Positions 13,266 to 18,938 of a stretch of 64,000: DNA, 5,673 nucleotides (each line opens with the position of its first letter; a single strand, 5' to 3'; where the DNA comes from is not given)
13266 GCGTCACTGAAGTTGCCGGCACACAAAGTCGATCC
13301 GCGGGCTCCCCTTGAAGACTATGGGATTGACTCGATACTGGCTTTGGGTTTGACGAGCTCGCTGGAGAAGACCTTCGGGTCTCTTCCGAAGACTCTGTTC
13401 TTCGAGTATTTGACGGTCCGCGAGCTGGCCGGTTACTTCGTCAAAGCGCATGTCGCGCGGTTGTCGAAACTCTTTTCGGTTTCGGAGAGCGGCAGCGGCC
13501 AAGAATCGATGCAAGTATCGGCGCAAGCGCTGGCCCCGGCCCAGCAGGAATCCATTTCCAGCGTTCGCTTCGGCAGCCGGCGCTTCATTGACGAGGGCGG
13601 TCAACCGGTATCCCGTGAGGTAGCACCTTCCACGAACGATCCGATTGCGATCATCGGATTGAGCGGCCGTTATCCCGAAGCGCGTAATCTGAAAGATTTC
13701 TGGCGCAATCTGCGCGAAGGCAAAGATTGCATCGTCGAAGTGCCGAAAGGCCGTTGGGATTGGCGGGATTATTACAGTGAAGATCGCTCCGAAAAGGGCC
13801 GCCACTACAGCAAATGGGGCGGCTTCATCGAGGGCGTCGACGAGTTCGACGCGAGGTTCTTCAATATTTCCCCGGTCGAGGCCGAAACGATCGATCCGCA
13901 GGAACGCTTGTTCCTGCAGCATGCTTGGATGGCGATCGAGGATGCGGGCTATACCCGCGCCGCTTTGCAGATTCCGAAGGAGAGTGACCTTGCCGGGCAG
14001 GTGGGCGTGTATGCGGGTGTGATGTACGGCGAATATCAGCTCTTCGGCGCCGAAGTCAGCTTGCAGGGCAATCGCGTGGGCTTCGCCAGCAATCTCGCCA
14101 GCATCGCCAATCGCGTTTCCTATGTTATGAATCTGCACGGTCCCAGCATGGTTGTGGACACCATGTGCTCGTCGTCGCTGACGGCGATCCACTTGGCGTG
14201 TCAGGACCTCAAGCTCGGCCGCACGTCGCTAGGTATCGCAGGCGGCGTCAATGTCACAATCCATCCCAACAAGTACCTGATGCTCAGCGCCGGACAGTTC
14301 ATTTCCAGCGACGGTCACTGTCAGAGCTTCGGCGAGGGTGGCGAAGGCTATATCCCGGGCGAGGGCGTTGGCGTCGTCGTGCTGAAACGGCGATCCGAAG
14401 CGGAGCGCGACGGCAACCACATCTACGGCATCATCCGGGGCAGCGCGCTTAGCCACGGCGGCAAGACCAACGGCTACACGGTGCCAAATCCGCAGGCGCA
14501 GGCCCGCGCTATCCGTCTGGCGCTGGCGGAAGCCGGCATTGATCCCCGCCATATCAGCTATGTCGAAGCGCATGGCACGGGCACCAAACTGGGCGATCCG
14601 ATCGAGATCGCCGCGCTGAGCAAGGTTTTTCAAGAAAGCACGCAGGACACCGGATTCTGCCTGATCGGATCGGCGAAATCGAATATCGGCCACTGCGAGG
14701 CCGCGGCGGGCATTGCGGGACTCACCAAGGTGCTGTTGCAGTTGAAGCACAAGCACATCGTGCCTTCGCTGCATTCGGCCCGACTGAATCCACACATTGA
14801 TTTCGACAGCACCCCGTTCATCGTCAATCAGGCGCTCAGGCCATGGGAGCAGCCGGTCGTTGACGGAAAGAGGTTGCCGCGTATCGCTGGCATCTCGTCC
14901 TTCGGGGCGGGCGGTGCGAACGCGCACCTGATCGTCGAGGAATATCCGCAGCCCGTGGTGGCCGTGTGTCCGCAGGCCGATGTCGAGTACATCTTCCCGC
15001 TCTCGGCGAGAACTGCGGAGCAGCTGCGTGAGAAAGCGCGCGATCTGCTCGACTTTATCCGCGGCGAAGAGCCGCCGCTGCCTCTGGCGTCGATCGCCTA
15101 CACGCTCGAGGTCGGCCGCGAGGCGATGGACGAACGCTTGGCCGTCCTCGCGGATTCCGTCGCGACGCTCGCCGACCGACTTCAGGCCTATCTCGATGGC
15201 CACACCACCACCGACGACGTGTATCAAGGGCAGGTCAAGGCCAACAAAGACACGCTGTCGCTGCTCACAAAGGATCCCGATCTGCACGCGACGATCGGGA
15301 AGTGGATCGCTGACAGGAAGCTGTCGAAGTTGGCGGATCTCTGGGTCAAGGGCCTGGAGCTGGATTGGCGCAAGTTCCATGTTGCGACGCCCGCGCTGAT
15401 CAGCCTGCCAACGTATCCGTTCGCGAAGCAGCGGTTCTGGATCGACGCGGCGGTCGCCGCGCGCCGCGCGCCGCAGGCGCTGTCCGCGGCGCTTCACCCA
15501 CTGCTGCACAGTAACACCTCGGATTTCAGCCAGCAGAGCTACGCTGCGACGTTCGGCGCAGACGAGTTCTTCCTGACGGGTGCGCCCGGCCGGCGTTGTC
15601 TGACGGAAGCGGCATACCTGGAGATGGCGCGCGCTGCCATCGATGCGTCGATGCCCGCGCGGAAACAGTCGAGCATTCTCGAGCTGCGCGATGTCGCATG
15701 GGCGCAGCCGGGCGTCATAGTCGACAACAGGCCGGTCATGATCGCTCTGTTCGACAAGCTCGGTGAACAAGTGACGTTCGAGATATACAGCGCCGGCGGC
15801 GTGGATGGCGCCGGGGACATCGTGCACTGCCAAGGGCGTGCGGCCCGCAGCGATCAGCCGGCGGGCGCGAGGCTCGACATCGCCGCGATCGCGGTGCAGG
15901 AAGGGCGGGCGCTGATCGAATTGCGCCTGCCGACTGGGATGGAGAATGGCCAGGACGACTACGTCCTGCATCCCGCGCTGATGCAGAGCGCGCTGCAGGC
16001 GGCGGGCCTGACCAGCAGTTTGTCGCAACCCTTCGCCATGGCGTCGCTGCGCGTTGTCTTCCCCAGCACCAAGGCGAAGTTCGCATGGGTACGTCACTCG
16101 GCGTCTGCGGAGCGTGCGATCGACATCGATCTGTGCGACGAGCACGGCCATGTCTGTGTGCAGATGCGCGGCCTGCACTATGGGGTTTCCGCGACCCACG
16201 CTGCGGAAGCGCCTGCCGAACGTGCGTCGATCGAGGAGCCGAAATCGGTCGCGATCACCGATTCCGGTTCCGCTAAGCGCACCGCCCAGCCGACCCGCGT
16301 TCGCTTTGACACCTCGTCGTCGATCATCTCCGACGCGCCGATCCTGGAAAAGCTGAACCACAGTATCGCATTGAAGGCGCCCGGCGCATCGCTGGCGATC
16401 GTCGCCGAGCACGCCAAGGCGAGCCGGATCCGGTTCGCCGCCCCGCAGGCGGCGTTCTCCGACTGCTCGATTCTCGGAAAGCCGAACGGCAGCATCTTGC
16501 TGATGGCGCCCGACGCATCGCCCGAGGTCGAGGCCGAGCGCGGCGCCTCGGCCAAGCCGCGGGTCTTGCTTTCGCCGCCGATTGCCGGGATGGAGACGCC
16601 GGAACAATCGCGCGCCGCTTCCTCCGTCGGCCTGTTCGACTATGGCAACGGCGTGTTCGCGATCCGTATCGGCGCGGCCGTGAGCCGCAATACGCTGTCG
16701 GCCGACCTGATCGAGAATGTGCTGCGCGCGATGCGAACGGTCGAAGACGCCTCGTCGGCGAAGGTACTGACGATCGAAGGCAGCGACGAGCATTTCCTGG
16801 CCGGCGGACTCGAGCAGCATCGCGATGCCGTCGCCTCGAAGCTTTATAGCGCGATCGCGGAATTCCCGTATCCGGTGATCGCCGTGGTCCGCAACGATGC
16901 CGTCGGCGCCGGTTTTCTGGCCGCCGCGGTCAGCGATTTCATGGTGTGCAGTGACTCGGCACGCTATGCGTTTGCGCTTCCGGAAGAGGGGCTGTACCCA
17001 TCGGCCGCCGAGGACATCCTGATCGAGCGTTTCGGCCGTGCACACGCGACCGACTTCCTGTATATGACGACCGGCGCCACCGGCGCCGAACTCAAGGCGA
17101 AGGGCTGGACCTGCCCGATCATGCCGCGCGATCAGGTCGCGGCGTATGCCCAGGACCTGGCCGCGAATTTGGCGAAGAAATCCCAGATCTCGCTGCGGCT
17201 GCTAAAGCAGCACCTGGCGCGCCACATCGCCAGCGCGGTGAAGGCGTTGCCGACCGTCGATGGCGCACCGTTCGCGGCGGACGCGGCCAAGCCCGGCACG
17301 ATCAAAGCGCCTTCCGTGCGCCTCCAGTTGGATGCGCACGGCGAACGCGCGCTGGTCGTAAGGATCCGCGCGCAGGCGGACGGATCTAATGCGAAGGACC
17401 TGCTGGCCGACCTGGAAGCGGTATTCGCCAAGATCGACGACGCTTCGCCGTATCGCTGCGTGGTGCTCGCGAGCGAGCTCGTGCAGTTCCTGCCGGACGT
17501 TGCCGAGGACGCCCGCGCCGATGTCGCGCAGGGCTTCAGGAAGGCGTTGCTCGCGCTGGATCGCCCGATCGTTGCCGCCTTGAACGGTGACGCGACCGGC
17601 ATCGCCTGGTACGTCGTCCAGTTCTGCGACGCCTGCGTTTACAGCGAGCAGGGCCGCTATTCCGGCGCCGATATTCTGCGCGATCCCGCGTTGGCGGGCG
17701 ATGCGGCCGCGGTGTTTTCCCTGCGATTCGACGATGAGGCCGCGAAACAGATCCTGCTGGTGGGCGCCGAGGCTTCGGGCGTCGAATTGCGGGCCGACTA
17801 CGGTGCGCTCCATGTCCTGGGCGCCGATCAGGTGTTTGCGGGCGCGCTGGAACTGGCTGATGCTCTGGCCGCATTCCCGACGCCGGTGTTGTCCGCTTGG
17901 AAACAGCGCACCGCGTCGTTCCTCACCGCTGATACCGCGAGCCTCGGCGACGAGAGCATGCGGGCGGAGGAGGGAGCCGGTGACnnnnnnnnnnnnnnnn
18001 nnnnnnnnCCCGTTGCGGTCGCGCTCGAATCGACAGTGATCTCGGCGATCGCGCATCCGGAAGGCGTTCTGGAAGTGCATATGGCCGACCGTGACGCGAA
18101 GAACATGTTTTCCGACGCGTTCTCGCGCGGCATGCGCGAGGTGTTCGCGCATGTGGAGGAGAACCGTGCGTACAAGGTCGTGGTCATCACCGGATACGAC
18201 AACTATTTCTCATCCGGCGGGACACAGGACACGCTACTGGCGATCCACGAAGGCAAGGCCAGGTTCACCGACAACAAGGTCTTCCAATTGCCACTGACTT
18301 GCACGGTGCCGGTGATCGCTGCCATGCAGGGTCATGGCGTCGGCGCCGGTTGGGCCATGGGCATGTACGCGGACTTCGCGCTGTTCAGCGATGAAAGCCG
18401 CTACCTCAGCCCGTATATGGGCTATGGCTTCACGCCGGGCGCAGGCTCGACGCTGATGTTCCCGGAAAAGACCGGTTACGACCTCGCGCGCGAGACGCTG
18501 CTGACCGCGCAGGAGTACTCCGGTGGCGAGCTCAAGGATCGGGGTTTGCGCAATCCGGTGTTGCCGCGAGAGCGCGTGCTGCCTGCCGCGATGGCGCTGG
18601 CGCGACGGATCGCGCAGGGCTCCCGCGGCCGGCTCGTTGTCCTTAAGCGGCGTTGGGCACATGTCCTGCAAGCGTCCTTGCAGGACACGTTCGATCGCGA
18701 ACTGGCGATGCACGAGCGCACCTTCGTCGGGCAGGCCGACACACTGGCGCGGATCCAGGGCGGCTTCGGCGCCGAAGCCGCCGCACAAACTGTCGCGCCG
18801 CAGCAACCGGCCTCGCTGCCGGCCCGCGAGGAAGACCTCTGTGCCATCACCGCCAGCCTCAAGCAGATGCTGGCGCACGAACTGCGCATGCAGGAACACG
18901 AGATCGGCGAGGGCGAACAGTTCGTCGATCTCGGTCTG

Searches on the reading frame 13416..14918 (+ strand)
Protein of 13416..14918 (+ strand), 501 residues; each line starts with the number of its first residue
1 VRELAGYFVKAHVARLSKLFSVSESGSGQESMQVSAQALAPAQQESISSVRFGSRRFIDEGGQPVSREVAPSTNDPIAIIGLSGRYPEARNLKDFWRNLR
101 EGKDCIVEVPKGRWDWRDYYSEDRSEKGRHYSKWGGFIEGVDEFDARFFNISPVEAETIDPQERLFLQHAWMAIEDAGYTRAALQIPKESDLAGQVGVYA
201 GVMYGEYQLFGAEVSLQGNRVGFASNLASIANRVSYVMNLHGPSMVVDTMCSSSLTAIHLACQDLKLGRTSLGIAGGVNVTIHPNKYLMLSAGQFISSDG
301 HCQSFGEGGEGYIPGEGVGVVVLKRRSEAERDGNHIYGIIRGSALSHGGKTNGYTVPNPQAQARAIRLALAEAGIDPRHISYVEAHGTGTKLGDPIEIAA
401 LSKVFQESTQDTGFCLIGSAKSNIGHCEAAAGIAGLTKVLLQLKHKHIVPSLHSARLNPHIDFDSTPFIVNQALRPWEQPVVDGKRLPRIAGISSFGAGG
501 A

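Call 51: search_protein_families(library=pfam, proteins=[window:13416-14918:+], max_evalue=0.001)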
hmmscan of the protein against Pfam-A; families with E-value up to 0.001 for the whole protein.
window:13416-14918:+ (501 aa): 3 families
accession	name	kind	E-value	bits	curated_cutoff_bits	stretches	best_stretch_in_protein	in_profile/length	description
PF00109.32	ketoacyl-synt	-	5e-86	288.8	20.8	1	75-329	2-252/252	Beta-ketoacyl synthase, N-terminal domain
PF02801.28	Ketoacyl-synt_C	-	2.2e-44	150.7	20.8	1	337-453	1-117/119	Beta-ketoacyl synthase, C-terminal domain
PF00108.29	Thiolase_N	-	9.6e-06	25.6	26.4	1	231-279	63-113/260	Thiolase, N-terminal domain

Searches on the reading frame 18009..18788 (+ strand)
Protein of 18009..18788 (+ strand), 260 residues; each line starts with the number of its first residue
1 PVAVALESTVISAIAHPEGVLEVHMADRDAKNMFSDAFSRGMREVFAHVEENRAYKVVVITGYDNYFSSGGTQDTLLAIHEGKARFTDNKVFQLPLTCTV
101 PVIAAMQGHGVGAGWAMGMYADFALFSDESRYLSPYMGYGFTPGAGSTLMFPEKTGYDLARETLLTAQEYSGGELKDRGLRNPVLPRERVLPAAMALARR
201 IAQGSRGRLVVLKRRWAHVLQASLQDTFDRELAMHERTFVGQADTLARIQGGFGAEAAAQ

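Call 8: search_protein_families(library=pfam, proteins=[window:18009-18788:+], max_evalue=1)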
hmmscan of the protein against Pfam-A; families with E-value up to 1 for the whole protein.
window:18009-18788:+ (260 aa): 2 families
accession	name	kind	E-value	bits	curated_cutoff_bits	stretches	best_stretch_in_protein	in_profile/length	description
PF00378.25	ECH_1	-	7.4e-48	163.5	27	1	17-239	3-228/251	Enoyl-CoA hydratase/isomerase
PF16113.10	ECH_2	-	5.4e-12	46.3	27.2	1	27-202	8-189/335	Enoyl-CoA hydratase/isomerase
